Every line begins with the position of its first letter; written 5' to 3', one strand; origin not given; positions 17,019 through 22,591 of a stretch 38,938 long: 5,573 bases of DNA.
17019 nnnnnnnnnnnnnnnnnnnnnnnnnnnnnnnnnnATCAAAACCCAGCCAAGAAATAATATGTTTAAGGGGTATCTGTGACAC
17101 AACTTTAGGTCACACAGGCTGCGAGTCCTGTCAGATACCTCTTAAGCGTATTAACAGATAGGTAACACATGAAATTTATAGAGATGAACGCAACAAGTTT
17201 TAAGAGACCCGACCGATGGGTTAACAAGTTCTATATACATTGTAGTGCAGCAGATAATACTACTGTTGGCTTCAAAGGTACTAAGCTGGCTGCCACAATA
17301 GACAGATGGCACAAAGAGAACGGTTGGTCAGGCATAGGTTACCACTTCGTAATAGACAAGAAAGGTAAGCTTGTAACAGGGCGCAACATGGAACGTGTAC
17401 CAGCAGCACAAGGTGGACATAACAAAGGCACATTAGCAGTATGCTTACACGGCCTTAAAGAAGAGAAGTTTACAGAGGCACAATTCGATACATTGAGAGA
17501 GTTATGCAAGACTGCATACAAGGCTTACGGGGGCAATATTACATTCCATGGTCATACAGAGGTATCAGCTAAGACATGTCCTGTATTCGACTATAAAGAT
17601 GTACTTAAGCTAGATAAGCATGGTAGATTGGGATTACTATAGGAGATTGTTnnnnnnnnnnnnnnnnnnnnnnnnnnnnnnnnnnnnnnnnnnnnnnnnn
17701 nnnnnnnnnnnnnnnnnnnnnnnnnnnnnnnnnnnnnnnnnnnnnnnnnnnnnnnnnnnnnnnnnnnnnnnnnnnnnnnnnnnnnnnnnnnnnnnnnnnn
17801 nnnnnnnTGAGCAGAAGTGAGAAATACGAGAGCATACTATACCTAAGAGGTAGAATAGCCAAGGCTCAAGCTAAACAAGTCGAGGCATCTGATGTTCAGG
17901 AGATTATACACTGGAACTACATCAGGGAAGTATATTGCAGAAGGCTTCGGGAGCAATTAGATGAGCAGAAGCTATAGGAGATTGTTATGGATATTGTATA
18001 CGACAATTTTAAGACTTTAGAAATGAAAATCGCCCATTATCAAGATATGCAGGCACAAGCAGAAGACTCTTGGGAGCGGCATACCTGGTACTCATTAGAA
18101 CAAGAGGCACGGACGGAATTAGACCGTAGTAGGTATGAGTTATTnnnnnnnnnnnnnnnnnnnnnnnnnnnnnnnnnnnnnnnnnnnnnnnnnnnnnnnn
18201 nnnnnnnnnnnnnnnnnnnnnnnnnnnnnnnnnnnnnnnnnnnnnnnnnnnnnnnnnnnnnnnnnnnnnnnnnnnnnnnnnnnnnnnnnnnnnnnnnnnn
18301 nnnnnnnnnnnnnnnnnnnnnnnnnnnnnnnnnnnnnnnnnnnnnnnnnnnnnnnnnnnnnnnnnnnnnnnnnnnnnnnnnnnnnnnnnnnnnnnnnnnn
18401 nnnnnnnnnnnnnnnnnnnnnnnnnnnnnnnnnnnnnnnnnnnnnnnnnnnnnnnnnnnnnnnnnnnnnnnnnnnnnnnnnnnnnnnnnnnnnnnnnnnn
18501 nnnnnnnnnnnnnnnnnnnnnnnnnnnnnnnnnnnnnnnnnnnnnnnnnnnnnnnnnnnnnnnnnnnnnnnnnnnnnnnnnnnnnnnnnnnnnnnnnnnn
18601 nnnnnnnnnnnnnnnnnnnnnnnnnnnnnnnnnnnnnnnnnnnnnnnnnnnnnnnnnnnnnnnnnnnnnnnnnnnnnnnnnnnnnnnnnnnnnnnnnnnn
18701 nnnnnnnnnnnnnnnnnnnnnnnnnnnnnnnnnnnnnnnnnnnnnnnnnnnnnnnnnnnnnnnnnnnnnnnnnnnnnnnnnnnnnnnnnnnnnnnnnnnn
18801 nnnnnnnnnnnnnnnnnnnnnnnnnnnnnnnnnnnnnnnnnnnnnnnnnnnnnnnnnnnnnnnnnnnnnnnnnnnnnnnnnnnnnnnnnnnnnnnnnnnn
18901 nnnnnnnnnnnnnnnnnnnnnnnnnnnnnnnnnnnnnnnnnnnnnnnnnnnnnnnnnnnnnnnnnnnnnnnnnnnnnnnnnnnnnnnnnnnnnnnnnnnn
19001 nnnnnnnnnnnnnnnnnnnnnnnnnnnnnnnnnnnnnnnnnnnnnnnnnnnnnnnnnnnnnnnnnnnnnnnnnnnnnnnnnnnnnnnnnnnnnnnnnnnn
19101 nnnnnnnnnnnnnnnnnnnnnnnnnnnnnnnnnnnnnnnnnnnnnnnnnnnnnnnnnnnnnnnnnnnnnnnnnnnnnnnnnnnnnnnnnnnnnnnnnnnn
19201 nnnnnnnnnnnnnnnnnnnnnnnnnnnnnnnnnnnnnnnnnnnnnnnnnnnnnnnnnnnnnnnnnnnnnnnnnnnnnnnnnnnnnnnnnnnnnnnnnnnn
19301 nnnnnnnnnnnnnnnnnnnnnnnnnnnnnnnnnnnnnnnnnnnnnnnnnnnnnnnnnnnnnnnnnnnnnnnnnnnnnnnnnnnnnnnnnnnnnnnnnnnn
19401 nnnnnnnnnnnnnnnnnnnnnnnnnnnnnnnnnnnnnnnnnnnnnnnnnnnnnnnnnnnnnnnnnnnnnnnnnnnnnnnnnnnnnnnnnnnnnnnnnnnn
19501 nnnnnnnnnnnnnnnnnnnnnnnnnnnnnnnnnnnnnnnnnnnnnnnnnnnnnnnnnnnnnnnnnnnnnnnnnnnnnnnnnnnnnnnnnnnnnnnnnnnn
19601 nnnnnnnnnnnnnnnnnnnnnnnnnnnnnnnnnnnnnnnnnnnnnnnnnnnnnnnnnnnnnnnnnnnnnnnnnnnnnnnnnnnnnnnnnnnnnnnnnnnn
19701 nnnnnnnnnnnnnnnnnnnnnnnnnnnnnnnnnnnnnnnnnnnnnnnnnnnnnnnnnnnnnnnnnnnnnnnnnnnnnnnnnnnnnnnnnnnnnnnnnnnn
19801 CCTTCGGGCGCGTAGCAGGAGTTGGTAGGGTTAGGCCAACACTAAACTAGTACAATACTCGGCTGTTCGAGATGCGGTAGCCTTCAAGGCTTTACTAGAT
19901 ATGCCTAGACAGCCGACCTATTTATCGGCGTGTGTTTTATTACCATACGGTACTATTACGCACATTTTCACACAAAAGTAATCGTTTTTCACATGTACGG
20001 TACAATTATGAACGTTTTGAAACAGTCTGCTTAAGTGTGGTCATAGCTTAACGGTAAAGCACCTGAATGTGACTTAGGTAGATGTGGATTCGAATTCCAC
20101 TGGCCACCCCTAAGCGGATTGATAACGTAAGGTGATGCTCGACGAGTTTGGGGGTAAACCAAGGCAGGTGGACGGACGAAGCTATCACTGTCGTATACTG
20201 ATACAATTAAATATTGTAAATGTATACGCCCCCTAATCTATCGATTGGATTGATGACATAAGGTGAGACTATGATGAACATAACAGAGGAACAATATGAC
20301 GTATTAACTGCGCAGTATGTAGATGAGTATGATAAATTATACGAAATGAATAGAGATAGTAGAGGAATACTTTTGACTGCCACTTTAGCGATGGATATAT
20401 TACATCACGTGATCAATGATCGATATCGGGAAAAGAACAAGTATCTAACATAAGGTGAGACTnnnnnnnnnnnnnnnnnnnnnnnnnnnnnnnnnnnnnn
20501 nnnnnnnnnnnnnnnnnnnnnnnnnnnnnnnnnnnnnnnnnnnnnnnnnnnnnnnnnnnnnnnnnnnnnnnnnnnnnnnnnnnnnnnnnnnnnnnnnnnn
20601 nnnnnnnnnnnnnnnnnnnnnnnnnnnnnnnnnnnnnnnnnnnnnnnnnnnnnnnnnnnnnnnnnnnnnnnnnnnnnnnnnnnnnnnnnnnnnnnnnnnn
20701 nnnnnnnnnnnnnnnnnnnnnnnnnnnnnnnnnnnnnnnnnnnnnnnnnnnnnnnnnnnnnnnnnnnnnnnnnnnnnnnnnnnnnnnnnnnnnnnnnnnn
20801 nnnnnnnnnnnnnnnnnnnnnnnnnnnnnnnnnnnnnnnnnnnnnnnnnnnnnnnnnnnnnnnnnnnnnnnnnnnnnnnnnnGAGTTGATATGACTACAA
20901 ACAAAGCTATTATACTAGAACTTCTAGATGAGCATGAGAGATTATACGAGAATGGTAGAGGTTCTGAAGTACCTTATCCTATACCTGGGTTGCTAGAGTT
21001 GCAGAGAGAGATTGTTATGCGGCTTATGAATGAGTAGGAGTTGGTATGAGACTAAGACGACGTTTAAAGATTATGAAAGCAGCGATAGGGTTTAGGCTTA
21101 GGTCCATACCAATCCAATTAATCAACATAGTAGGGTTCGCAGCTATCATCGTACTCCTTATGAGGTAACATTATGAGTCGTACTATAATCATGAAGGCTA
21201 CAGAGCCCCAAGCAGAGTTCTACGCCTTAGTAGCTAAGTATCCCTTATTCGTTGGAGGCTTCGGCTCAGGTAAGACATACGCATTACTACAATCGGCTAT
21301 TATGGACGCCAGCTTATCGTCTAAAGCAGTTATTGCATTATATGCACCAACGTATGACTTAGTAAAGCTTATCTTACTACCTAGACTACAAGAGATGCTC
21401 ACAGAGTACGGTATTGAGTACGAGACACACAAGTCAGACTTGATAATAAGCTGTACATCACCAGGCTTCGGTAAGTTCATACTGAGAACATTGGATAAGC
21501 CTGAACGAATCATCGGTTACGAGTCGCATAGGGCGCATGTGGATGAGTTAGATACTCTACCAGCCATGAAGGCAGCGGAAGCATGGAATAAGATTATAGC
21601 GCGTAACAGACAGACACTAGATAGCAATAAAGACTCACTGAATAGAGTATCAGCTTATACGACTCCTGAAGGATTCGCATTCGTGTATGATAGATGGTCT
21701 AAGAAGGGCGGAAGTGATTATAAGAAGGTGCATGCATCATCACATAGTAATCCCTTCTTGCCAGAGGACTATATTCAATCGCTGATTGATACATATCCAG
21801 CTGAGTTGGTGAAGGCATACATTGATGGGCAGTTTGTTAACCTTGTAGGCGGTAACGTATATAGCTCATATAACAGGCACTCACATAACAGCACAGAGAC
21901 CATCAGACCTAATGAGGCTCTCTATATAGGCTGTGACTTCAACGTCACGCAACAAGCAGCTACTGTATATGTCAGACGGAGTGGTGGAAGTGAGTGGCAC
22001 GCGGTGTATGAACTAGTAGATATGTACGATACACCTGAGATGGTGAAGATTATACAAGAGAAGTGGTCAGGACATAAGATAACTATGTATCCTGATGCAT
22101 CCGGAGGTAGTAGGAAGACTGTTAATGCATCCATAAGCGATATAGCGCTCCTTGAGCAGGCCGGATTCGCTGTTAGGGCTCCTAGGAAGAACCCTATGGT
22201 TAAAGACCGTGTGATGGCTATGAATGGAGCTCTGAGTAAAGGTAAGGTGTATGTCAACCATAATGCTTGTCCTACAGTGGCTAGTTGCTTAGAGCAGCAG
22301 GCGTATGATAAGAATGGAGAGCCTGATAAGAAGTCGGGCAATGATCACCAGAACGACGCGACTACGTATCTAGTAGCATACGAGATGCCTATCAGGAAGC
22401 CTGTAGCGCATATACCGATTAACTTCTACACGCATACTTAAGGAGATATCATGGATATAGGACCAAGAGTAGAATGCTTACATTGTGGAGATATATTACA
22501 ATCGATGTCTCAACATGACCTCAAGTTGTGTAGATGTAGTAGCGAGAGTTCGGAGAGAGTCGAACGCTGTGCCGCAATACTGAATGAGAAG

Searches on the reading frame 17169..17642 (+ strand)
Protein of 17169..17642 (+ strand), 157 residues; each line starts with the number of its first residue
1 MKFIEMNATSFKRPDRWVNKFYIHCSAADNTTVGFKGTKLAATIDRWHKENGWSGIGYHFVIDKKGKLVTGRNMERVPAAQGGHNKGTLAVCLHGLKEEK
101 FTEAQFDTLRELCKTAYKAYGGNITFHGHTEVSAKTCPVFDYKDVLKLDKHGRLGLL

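Call 58: search_protein_families(library=pfam, proteins=[window:17169-17642:+], max_evalue=0.01)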
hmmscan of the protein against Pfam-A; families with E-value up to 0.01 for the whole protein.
window:17169-17642:+ (157 aa): 1 family
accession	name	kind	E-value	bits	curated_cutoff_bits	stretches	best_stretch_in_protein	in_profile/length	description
PF01510.30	Amidase_2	-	2.3e-12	47.8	26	1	18-138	5-129/131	N-acetylmuramoyl-L-alanine amidase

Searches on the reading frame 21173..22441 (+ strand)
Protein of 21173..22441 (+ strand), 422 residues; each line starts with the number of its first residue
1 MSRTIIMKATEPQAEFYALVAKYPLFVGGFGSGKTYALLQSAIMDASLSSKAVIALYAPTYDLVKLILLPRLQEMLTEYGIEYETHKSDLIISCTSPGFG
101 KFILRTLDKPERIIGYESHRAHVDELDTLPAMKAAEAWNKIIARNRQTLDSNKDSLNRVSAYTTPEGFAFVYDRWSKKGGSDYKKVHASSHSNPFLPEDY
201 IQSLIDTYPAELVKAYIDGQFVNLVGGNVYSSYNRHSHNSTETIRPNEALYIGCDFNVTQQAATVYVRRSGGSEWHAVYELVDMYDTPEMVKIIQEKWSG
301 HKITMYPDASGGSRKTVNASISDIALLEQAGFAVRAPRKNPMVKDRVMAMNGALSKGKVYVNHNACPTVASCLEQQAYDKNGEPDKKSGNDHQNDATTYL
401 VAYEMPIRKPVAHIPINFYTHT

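Call 13: search_protein_families(library=phrogs, proteins=[window:21173-22441:+], max_evalue=0.001)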
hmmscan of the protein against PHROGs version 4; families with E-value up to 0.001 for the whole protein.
window:21173-22441:+ (422 aa): 6 families
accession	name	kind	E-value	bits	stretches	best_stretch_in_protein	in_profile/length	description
phrog_38319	-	unknown function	2.8e-51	175.5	1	10-266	7-269/271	-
phrog_2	-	head and packaging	8.3e-51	174.6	1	10-410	267-599/807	terminase large subunit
phrog_10250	-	head and packaging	6.6e-44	151.3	1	206-412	3-223/228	terminase large subunit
phrog_5653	-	head and packaging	7.7e-08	33.3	1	225-401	6-177/199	terminase large subunit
phrog_3717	-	head and packaging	2.6e-06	28.1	1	20-265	22-267/277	terminase large subunit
phrog_979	-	head and packaging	0.00095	18.9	0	3-148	148-291/642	terminase large subunit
